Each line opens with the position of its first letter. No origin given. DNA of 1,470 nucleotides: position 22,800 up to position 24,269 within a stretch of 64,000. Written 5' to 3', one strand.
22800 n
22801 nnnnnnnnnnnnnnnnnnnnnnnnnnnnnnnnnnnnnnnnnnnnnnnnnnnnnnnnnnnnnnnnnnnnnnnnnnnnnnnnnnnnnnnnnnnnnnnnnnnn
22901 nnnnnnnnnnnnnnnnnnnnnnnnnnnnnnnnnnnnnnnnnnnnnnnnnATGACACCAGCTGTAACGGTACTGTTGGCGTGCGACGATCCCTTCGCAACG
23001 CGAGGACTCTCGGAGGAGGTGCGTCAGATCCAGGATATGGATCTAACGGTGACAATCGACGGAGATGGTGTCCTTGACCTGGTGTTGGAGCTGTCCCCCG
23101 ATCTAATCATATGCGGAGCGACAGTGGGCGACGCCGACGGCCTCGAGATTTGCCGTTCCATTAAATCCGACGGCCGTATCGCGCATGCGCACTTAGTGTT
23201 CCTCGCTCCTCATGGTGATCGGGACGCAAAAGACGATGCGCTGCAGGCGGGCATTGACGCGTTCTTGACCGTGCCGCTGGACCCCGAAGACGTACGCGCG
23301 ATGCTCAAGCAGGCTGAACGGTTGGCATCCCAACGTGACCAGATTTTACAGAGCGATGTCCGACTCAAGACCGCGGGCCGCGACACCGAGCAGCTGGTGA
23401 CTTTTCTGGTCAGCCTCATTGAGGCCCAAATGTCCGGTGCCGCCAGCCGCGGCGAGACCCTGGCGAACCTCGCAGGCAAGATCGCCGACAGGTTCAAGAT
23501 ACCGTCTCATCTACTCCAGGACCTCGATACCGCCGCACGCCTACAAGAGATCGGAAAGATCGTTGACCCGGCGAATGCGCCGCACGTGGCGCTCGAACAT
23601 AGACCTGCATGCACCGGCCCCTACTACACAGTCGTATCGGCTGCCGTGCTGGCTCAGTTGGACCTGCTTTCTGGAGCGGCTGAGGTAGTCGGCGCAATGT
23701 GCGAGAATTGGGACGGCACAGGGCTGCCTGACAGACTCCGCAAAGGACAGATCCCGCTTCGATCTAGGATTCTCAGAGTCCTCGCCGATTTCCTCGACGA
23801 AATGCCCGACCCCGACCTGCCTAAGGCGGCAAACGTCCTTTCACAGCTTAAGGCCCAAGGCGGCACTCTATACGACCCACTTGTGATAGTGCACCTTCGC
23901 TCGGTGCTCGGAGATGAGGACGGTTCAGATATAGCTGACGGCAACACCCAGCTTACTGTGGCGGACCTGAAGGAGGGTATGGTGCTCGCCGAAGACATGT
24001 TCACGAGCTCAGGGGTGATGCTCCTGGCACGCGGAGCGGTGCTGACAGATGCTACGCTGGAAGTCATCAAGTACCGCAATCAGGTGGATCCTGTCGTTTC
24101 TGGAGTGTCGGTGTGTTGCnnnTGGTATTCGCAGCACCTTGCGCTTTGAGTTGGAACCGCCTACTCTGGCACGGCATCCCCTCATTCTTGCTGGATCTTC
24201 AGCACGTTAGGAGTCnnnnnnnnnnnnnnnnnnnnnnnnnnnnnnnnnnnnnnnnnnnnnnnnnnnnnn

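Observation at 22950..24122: Doubly degenerate pseudo-receiver / HD-GYP-like protein translationally coupled to motB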

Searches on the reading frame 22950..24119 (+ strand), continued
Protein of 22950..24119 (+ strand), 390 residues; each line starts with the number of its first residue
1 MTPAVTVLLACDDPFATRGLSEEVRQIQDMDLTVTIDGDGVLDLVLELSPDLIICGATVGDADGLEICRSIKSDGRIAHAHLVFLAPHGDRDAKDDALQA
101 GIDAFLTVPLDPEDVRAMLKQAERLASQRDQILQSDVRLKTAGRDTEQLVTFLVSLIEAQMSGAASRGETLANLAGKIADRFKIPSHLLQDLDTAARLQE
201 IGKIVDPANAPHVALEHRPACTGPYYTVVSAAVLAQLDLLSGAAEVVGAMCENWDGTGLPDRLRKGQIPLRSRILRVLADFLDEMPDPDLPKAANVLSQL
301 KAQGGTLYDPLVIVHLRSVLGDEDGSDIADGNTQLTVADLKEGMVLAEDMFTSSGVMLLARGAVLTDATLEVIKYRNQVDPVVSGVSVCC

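Call 13: find_related_loci(query=A1, collection=genome_contigs, flank=5000)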
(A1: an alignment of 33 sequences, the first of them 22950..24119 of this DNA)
Query A1 (390 aa) in genome_contigs; peptide patterns used: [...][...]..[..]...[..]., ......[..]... (x = any residue, [..] = any of these).
142 stretches matched a pattern; 118 encode a relative of the query (tblastn E <= 1e-3); the best 80 are kept; 80 distinct loci.
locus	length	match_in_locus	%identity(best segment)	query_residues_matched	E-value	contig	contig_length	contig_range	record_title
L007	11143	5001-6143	75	1-381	0e+0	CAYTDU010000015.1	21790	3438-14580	MAG TPA_asm: uncultured Gemmatimonadaceae bacterium isolate binchicken_co334_134 genome assembly, contig: NODE_4035_leng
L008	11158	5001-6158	45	1-388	9e-99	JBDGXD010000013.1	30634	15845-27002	MAG: Gemmatimonadota bacterium isolate M3-22_Bin_33 M3-22_Bin_33_scaffold_3106, whole genome shotgun sequence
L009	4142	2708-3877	36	2-389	3e-72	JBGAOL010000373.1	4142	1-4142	MAG: Gemmatimonadales bacterium isolate MAG_MBR_H10.49 MBRH10-49_opera_contig_50743, whole genome shotgun sequence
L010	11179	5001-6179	37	2-389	9e-72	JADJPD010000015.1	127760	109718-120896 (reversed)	MAG: Gemmatimonadetes bacterium isolate Fred_18-Q3-R57-64_BATAC.299 tig00018090-10-1275480, whole genome shotgun sequenc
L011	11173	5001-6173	38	2-389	8e-72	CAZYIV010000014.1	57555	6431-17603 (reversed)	MAG TPA_asm: uncultured Gemmatimonadaceae bacterium isolate binchicken_co118_12 genome assembly, contig: NODE_453_length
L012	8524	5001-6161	37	6-389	1e-70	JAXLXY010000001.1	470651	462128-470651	MAG: Gemmatimonadales bacterium isolate STL-GEM4 C1.156.fa-1, whole genome shotgun sequence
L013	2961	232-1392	38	6-389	7e-71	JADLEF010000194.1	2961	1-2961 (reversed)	MAG: Acidimicrobiales bacterium isolate SJ307 c_000000605869, whole genome shotgun sequence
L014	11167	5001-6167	38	1-389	7e-70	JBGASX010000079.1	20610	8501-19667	MAG: Gemmatimonadales bacterium isolate MAG_AAO_H125.10 AAOH125-10_opera_contig_4808, whole genome shotgun sequence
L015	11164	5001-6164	38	1-388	2e-69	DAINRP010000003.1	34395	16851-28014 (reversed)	MAG TPA_asm: Gemmatimonadales bacterium isolate CTOTU26091 NODE_357_length_34395_cov_5.871870, whole genome shotgun sequ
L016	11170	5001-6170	38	2-389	1e-71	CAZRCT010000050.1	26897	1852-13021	MAG TPA_asm: uncultured Gemmatimonadaceae bacterium isolate SRP173033_co1_338 genome assembly, contig: NODE_2799_length_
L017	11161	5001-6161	35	1-388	3e-69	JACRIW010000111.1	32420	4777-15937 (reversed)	MAG: Candidatus Eisenbacteria bacterium isolate NC_groundwater_1813_Pr3_B-0.1um_71_17 SR-2_scaffold_141_3712921, whole g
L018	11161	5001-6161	37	6-389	2e-69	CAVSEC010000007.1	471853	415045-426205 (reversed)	MAG: uncultured Gemmatimonadales bacterium isolate MFD02134.bin.2.180 genome assembly, contig: contig_20608, whole genom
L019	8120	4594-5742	35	6-387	1e-68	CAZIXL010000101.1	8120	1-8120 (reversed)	MAG TPA_asm: uncultured bacterium isolate binchicken_co118_82 genome assembly, contig: NODE_11181_length_8120_cov_5.3026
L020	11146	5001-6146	35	4-388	1e-68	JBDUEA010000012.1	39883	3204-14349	MAG: Gemmatimonadota bacterium isolate cluster4_bin.84 NODE_1098_length_39883_cov_13.022421, whole genome shotgun sequen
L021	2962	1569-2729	37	6-389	6e-69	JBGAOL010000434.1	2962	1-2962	MAG: Gemmatimonadales bacterium isolate MAG_MBR_H10.49 MBRH10-49_opera_contig_72957, whole genome shotgun sequence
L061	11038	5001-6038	34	50-388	1e-55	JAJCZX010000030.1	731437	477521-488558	MAG: Gemmatimonadota bacterium isolate OFTM32 OFTM32_29, whole genome shotgun sequence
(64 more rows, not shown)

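Call 25: predict_structure(alignment_id=A1)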
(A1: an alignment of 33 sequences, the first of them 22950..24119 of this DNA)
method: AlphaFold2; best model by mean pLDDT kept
length: 390 residues; sequences in the alignment: 33
mean_pLDDT: 84.7   pTM: 0.61
mean pLDDT of the five models: 84.7, 84.6, 84.0, 82.2, 82.2
residues with pLDDT >= 90: 183; 70-90: 160; 50-70: 23; < 50: 24
segments of 3 or more residues with pLDDT < 50: 208-222, 323-330
pLDDT, mean of each block of 10 residues (from residue 1): 83 92 91 93 93 94 93 87 92 91 92 93 90 85 88 93 89 94 89 95 67 42 71 90 92 79 79 93 72 81 86 88 45 82 87 79 90 88 77
secondary structure, 60 per line:
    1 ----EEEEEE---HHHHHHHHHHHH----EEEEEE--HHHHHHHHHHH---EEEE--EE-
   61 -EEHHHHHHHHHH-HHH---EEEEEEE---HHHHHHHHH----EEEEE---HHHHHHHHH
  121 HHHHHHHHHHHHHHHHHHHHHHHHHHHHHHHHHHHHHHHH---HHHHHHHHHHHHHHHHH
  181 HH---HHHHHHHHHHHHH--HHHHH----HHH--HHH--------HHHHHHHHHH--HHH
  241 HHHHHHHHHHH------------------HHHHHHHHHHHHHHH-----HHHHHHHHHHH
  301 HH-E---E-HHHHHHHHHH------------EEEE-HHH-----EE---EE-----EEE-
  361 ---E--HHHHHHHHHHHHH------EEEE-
elements in order: E5-10 H14-25 E30-35 H38-48 E52-55 H64-73 E81-87 H91-99 E104-108 H112-160 H164-182 H186-198 H201-205 H226-235 H238-251 H270-284 H290-302 H310-319 E332-335 E357-359 H367-379 E386-389

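Call 28: fold_search(model_id=the predicted structure, library=pdb)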
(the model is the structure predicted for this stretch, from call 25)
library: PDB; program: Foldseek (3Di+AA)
matches with E <= 10: 1520; with E <= 0.001: 473
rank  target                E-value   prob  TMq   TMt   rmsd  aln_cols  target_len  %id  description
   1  3bre_B                1.9e-08  1.00  0.34  0.39  13.7       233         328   14  Crystal Structure of P.aeruginosa PA3702 (released 2008-04-01)
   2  8oyp_B                6.8e-08  1.00  0.29  0.24   2.1       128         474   23  Crystal structure of Ubiquitin specific protease 11 (USP11) in complex with a substrate mimetic (released 2023-10-18)
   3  9rbz_B                1.0e-07  1.00  0.36  0.63   6.5       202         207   21  DvhD, HD-GYP domain, c-di-GMP-bound (released 2026-03-04)
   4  3t6k_A                1.9e-07  1.00  0.29  0.88   1.7       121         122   23  Crystal structure of a putative response regulator (Caur_3799) from Chloroflexus aurantiacus J-10-fl at 1.86 A resolut (released 2011-09-07)
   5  9rbz_C                3.5e-07  1.00  0.36  0.65   5.7       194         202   23  DvhD, HD-GYP domain, c-di-GMP-bound (released 2026-03-04)
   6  9rbz_A                5.1e-07  1.00  0.36  0.63   6.7       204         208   21  DvhD, HD-GYP domain, c-di-GMP-bound (released 2026-03-04)
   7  9dvt_S                5.3e-07  1.00  0.30  0.48   2.3       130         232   26  Cryo-EM structure of RpaA bound to PkaiBC DNA and the CTD of the alpha subunit of RNAP from the cyanobacterium Synecho (released 2025-10-15)
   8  9g85_C                5.6e-07  1.00  0.29  0.26  23.4       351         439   14  Structure of Response regulator PleD in complex with c-diGMP and ppGpp (released 2025-08-06)
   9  2i6f_C                6.6e-07  1.00  0.28  0.85   2.1       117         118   19  Receiver domain from Myxococcus xanthus social motility protein FrzS (released 2007-03-13)
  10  4r8z_A                6.6e-07  1.00  0.35  0.59   5.3       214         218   19  Crystal Structure of PA4781 HD-GYP domain from Pseudomonas aeruginosa at 2.2A resolution showing a bi-metallic Ni ion  (released 2015-03-04)
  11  3i5a                  7.0e-07  1.00  0.36  0.43  14.1       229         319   16  Crystal structure of full-length WpsR from Pseudomonas syringae (released 2009-08-18)
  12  3bre_A                7.4e-07  1.00  0.37  0.44  13.6       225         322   14  Crystal Structure of P.aeruginosa PA3702 (released 2008-04-01)
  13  4r8z_B                7.4e-07  1.00  0.36  0.60   5.0       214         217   20  Crystal Structure of PA4781 HD-GYP domain from Pseudomonas aeruginosa at 2.2A resolution showing a bi-metallic Ni ion  (released 2015-03-04)
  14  9g85_B                7.4e-07  1.00  0.32  0.29  23.4       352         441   15  Structure of Response regulator PleD in complex with c-diGMP and ppGpp (released 2025-08-06)
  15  8oyp_A                7.8e-07  1.00  0.28  0.23   2.9       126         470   21  Crystal structure of Ubiquitin specific protease 11 (USP11) in complex with a substrate mimetic (released 2023-10-18)
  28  9rbz_D                2.1e-06  1.00  0.36  0.63   6.5       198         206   23  DvhD, HD-GYP domain, c-di-GMP-bound (released 2026-03-04)
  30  4mcw_B                2.3e-06  1.00  0.38  0.40   6.6       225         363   17  Crystal structure of a HD-GYP domain (a cyclic-di-GMP phosphodiesterase) containing a tri-nuclear metal centre (released 2014-02-19)
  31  4mcw_A                2.3e-06  1.00  0.37  0.39   8.7       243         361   16  Crystal structure of a HD-GYP domain (a cyclic-di-GMP phosphodiesterase) containing a tri-nuclear metal centre (released 2014-02-19)
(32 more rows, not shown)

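Call 52: list_cluster_members(proteins=[window:22950-24119:+, P0010, P0017])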
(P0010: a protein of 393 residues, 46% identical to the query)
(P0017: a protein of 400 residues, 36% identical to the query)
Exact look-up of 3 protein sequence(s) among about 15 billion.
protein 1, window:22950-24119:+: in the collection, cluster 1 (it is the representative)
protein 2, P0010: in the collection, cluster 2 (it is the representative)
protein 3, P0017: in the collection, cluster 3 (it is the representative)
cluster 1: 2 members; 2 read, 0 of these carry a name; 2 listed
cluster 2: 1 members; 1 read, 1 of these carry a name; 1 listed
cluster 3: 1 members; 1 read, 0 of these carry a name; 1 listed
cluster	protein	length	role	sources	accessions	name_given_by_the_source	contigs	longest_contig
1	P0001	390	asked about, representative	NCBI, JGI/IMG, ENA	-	-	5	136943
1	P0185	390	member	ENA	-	-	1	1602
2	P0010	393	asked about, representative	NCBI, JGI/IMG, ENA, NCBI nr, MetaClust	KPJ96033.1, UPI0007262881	MAG: hypothetical protein AMS18_01750 [Gemmatimonas sp. SG8_17] | status=active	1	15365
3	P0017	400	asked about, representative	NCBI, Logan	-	-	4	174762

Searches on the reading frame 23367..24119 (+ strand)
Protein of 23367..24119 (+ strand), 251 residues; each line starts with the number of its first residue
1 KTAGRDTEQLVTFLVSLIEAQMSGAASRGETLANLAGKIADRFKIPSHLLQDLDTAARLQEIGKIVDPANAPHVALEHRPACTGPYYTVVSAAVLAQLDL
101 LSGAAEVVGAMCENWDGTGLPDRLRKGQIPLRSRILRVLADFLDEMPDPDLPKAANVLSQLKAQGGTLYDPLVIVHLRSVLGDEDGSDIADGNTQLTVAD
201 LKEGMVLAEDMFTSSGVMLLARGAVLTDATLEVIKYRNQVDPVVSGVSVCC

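Call 70: find_homologous_proteins(query=A3, max_evalue=0.00001)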
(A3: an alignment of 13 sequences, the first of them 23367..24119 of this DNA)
Query A3 (13 sequences) (251 aa, profile of the alignment): 340 proteins with E <= 0.00001 among 8000 candidates; the best 120 are listed.
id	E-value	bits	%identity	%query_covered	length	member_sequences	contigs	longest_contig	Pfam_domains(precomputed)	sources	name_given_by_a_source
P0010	4.5e-107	376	52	96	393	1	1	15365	PF13487.13,PF00072.31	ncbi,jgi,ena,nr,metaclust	ncbi:MAG: hypothetical protein AMS18_01750 [Gemmatimonas sp. SG8_17]|nr:MAG: hypothetical protein AM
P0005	2.0e-104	367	64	98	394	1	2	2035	PF13487.13,PF00072.31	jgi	-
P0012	6.5e-104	365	51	99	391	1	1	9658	PF13487.13,PF00072.31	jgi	jgi:putative two-component system response regulator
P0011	1.3e-102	361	51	99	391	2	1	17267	PF13487.13,PF00072.31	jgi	jgi:response regulator RpfG family c-di-GMP phosphodiesterase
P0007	1.4e-102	361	63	99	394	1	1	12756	PF13487.13,PF00072.31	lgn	-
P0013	4.8e-102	359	48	99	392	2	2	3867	PF13487.13,PF01966.29,PF00072.31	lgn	-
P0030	9.1e-102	358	42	98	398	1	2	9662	PF13487.13,PF00072.31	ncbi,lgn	ncbi:MAG: HD domain-containing phosphohydrolase [Gemmatimonadales bacterium]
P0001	1.7e-101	357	100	100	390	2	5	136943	PF13487.13,PF00072.31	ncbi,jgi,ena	-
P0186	4.9e-101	356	42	91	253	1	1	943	PF13487.13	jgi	jgi:response regulator RpfG family c-di-GMP phosphodiesterase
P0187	5.1e-100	352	43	98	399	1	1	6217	PF13487.13,PF00072.31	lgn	-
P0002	1.1e-99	351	80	100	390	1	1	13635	PF13487.13,PF00072.31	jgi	jgi:response regulator RpfG family c-di-GMP phosphodiesterase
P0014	1.6e-99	351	44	96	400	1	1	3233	PF13487.13,PF00072.31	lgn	-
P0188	2.3e-99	350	42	96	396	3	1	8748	PF13487.13,PF00072.31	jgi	jgi:putative two-component system response regulator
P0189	3.4e-99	350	41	96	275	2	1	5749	PF13487.13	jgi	jgi:response regulator RpfG family c-di-GMP phosphodiesterase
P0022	5.5e-99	349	40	96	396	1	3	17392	PF13487.13,PF00072.31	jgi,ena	jgi:putative two-component system response regulator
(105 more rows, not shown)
